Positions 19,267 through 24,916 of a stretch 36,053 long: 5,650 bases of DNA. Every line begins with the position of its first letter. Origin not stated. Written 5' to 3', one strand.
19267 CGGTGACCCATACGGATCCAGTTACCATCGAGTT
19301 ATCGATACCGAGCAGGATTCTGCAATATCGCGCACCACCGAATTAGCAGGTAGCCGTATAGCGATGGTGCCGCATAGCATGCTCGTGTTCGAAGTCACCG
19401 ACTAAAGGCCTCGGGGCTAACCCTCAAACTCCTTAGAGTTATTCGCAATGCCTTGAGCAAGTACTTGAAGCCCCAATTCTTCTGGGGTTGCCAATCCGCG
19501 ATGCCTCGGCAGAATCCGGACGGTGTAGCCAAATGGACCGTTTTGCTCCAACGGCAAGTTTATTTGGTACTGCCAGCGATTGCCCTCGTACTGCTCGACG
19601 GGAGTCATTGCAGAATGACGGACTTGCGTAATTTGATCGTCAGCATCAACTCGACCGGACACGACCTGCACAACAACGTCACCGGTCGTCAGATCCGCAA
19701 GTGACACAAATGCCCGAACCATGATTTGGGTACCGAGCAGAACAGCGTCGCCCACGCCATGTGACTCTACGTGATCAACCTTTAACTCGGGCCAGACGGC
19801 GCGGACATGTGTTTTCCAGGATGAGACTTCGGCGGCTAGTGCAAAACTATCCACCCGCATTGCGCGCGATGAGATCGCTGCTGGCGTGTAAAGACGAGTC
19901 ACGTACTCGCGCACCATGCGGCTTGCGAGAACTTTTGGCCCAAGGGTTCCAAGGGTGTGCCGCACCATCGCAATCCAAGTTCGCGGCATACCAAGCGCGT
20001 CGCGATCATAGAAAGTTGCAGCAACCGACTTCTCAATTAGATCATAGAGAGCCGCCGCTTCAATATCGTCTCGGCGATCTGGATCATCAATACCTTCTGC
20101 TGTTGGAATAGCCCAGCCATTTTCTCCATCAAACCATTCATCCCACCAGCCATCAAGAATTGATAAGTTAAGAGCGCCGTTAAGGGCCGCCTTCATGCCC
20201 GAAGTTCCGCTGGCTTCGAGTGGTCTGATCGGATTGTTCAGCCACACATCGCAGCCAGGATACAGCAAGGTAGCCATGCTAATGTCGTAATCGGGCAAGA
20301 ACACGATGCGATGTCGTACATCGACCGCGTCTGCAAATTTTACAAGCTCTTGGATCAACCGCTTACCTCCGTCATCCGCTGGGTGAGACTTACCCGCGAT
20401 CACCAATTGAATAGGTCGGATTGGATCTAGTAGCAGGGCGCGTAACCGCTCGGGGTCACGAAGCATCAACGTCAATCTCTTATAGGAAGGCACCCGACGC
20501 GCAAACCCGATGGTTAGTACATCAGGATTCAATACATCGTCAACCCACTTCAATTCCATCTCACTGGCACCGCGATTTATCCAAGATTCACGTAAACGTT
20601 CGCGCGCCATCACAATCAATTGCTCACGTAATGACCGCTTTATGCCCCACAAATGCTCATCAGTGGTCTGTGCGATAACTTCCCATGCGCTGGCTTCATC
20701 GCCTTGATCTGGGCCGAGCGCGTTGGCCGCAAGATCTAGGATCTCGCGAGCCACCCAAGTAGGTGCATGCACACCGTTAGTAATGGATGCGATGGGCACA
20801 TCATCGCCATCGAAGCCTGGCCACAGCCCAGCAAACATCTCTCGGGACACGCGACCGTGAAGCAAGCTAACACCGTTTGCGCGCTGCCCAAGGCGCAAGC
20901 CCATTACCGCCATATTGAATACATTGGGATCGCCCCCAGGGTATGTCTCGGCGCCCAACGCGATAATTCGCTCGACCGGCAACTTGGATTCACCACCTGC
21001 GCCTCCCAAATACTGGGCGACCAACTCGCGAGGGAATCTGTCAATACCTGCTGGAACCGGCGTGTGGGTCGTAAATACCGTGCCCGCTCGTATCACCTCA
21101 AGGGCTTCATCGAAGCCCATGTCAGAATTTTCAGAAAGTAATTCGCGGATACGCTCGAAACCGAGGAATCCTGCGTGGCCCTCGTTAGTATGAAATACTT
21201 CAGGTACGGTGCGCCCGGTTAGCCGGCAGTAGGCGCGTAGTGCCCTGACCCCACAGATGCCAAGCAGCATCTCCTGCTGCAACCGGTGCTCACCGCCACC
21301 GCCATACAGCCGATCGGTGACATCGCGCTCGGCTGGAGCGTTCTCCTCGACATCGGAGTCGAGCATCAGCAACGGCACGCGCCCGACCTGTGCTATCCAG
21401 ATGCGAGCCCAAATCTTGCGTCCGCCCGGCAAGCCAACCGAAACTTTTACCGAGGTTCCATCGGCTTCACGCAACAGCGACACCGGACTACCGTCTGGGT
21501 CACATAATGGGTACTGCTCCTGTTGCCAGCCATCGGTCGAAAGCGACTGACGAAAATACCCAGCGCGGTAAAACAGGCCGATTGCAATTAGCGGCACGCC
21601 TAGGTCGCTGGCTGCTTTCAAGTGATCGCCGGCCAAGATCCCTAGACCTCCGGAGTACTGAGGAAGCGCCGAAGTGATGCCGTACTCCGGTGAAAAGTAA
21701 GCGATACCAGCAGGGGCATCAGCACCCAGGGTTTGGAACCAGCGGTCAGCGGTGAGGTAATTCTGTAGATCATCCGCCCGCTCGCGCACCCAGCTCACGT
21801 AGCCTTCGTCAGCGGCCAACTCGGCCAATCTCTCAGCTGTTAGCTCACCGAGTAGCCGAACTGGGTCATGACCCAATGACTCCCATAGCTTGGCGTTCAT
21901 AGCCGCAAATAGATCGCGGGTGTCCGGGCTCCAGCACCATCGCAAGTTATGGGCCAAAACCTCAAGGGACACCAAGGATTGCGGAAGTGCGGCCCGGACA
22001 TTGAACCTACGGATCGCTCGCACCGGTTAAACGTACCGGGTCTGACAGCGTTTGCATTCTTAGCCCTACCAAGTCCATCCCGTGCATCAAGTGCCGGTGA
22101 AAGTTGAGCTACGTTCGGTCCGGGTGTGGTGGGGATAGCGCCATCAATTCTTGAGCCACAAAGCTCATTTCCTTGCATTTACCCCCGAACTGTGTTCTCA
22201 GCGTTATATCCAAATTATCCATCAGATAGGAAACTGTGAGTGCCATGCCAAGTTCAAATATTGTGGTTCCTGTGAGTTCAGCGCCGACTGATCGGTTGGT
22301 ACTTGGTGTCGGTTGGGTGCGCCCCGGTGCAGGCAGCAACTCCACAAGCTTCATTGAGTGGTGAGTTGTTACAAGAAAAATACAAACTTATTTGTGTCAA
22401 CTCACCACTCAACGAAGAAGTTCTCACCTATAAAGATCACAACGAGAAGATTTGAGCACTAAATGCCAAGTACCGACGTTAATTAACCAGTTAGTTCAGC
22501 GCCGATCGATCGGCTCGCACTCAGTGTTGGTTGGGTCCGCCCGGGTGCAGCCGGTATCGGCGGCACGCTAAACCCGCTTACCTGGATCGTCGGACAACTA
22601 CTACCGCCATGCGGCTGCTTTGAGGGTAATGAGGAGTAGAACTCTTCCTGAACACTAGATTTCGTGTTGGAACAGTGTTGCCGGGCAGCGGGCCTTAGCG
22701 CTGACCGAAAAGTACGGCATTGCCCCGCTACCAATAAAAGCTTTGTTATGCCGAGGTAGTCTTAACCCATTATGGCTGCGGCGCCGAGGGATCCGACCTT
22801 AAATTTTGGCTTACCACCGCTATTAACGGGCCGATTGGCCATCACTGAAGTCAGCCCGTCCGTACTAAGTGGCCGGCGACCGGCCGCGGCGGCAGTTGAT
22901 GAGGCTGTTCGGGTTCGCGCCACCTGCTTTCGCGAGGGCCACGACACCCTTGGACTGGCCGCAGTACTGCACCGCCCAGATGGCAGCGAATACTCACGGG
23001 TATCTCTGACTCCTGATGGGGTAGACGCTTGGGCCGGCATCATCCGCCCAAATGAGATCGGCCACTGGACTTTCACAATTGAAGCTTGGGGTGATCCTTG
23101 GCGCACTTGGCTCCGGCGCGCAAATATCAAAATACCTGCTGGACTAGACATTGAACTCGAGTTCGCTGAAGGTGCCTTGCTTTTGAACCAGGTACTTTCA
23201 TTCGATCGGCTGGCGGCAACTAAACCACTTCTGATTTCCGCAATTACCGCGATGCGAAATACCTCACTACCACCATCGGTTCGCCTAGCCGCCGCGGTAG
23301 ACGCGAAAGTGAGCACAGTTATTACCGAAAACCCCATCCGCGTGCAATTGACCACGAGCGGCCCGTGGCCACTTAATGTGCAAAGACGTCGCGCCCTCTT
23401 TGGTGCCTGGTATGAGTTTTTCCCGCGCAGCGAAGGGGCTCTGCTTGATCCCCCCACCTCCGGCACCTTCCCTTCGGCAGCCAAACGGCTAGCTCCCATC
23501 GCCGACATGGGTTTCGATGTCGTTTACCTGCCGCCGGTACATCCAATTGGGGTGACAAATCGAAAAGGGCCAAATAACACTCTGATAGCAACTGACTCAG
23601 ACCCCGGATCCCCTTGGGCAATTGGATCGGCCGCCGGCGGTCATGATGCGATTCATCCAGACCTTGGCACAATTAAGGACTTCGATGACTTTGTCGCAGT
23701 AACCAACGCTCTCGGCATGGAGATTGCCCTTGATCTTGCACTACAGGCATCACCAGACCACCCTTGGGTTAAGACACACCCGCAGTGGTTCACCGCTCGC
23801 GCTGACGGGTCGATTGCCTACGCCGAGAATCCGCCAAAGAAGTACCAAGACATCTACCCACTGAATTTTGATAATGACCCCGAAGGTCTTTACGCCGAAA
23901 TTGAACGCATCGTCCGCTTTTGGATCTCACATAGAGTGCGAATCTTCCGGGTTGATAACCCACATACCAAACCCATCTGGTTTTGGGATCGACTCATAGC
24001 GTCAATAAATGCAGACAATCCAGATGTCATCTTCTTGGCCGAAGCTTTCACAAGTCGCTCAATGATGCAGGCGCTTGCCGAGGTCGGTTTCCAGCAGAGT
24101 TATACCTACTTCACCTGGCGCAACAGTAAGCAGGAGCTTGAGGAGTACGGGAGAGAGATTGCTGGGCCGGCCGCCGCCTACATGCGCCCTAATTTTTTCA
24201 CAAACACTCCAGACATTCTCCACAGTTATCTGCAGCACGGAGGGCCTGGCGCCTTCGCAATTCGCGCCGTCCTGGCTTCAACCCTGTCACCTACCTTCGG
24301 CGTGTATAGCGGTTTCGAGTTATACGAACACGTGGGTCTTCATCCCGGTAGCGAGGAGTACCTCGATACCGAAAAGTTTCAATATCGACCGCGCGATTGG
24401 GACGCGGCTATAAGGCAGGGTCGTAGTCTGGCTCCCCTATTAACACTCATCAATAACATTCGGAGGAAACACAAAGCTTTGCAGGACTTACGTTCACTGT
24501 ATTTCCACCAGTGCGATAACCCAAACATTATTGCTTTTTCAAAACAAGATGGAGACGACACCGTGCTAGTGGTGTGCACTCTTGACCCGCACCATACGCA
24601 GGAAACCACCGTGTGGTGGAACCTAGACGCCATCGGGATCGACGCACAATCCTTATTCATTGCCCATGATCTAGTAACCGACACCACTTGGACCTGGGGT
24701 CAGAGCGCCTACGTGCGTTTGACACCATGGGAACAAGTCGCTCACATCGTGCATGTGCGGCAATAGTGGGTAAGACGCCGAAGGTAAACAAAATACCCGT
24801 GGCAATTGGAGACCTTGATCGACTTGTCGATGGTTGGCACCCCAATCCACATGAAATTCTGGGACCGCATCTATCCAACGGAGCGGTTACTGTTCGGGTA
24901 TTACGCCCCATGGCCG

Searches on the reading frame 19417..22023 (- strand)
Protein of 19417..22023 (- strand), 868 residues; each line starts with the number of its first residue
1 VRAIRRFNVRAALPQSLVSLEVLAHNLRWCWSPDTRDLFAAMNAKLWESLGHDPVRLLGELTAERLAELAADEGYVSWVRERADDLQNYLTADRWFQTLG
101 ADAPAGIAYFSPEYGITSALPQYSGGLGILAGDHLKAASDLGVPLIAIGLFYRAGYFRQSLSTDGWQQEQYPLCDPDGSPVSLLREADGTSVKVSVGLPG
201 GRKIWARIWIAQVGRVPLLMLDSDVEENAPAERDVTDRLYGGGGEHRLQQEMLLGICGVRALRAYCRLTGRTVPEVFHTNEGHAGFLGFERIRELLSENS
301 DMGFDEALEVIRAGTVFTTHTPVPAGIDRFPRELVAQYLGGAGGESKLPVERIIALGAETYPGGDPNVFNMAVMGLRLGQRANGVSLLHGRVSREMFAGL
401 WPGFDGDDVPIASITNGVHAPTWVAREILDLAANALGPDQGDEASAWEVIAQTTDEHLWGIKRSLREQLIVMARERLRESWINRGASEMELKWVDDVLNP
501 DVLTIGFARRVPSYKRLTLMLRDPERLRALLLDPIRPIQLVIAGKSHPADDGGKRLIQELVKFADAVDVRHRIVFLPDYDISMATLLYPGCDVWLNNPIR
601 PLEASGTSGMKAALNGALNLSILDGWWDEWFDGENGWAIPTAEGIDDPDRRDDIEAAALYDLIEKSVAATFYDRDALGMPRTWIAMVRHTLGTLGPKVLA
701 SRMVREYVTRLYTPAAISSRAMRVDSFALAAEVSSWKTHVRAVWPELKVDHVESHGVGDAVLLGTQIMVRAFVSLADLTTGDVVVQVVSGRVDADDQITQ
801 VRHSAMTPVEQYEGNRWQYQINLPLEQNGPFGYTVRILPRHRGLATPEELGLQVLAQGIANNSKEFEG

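Call 7: search_protein_families(library=pfam, proteins=[window:19417-22023:-])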
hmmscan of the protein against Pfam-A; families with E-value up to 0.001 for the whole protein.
window:19417-22023:- (868 aa): 2 families
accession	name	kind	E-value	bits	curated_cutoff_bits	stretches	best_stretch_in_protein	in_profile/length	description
PF11897.13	DUF3417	-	3.1e-32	111.7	25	1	13-120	1-109/109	Protein of unknown function (DUF3417)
PF00343.26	Phosphorylase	-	5.5e-28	98.1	27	2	368-625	323-579/713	Carbohydrate phosphorylase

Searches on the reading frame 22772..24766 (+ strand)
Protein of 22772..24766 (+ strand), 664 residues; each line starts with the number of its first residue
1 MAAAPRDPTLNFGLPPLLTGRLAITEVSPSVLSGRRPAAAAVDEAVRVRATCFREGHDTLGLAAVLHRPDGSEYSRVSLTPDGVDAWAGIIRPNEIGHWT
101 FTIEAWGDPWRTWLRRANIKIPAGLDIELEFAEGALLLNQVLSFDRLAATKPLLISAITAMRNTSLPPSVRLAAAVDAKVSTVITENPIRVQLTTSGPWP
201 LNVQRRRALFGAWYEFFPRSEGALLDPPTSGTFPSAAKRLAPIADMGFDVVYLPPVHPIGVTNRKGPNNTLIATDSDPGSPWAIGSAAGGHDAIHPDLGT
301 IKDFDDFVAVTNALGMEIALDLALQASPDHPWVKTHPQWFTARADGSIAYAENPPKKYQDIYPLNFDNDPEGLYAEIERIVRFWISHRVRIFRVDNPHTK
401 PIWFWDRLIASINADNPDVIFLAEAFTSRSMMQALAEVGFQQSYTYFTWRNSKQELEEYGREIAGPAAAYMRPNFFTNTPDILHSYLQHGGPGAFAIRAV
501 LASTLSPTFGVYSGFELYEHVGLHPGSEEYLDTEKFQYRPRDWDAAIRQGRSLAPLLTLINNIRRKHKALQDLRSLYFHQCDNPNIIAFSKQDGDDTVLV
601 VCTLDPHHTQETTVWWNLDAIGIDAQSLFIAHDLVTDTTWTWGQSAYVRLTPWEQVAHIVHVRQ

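Call 7: search_protein_families(library=pfam, proteins=[window:22772-24766:+])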
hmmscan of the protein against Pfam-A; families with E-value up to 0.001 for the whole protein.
window:22772-24766:+ (664 aa): 3 families
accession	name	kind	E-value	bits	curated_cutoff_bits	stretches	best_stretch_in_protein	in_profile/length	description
PF11896.14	GlgE_dom_N_S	-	3.5e-45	155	25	1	20-205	1-179/179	Alpha-1,4-glucan:maltose-1-phosphate maltosyltransferase, domain N/S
PF21702.3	GLGE_C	-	1.6e-30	105.6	27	1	578-662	1-87/87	GLGE, C-terminal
PF00128.31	Alpha-amylase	-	0.00019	21.3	22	0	230-339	15-105/446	Alpha amylase, catalytic domain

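Call 16: find_encoding_contigs(protein=window:22772-24766:+, flank=10000, max_places=6)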
Protein window:22772-24766:+ (664 aa): 1 contig read that carries it; 1 place shown.
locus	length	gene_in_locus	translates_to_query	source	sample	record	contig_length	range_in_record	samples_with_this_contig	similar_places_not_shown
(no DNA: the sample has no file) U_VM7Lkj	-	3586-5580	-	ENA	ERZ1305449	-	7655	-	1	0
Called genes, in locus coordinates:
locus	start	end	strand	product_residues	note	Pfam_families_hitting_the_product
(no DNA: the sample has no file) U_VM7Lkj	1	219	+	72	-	?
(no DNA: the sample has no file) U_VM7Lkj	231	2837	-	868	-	PF11897:DUF3417, PF00343:Phosphorylase, PF28476:GlgP_C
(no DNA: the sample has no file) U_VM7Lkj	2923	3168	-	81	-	-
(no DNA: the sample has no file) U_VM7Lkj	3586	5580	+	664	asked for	PF11896:GlgE_dom_N_S, PF21702:GLGE_C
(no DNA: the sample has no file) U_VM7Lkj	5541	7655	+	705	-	?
